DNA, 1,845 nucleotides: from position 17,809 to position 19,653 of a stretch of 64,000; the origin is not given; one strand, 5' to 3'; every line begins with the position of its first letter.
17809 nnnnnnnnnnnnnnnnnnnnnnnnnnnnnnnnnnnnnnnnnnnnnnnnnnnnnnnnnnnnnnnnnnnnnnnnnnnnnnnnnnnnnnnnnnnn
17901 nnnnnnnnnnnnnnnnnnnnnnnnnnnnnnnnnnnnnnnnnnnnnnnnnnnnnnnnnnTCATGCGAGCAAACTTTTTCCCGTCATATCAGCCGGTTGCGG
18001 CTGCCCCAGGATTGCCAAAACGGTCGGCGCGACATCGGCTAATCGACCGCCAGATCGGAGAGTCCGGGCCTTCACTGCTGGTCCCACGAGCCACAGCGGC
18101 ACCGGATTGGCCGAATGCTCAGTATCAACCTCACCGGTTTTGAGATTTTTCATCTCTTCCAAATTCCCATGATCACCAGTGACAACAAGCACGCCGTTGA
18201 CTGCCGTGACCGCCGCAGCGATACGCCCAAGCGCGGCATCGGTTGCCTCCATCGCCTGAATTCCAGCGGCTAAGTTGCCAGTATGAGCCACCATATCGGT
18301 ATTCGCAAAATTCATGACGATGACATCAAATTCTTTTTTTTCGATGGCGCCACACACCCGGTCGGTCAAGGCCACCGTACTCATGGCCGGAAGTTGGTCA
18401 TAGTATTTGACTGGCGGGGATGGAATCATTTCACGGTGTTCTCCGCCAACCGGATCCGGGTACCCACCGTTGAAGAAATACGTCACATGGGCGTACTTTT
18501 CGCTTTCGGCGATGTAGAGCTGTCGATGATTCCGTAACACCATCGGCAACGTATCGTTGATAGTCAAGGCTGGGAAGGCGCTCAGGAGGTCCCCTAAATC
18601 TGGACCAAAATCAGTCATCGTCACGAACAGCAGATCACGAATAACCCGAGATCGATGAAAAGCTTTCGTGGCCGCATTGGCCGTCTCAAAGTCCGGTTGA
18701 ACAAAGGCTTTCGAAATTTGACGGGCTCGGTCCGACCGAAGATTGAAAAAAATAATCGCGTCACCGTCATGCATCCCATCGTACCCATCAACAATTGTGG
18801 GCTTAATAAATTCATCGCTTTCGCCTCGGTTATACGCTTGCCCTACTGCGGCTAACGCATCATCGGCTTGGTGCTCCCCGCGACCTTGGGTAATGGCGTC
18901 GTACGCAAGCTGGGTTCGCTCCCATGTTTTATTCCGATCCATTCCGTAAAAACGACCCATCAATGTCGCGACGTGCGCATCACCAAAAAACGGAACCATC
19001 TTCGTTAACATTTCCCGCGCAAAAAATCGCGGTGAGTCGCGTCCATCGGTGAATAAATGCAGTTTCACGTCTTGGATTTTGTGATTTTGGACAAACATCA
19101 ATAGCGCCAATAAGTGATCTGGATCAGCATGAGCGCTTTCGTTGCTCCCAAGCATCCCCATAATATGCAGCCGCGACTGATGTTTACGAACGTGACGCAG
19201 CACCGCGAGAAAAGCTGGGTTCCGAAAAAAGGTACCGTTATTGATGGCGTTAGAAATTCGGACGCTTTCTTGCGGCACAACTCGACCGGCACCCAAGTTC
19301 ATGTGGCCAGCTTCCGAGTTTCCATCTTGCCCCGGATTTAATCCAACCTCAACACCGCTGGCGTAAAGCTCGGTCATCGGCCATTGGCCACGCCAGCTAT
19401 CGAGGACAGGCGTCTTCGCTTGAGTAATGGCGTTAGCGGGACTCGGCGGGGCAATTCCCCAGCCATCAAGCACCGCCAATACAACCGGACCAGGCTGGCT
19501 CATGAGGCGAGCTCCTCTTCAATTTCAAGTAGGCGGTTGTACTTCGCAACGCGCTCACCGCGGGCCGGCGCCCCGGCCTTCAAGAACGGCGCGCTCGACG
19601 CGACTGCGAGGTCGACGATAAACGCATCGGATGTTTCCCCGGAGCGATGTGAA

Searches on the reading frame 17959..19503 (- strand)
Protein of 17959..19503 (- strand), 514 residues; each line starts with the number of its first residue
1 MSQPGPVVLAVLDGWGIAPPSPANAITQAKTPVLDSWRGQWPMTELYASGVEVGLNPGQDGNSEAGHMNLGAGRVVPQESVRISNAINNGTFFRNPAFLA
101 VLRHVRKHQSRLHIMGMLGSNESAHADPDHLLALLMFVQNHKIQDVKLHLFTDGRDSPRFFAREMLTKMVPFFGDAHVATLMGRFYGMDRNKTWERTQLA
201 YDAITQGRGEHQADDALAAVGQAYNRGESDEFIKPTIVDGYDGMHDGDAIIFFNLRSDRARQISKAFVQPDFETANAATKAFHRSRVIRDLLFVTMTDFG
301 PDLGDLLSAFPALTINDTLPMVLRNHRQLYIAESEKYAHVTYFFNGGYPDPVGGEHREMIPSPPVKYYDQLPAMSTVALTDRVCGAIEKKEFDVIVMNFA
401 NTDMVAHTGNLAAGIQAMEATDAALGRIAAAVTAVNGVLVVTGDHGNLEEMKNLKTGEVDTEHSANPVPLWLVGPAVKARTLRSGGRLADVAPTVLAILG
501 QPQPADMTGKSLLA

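Call 52: search_protein_families(library=pfam, proteins=[window:17959-19503:-], max_evalue=0.00001)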
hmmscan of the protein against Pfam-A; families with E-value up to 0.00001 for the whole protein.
window:17959-19503:- (514 aa): 2 families
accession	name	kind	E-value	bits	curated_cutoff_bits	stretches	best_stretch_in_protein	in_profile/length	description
PF01676.23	Metalloenzyme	-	2.8e-66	224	24.3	1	6-500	2-249/252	Metalloenzyme superfamily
PF06415.18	iPGM_N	-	1.7e-60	204.7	27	1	83-299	1-215/217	BPG-independent PGAM N-terminus (iPGM_N)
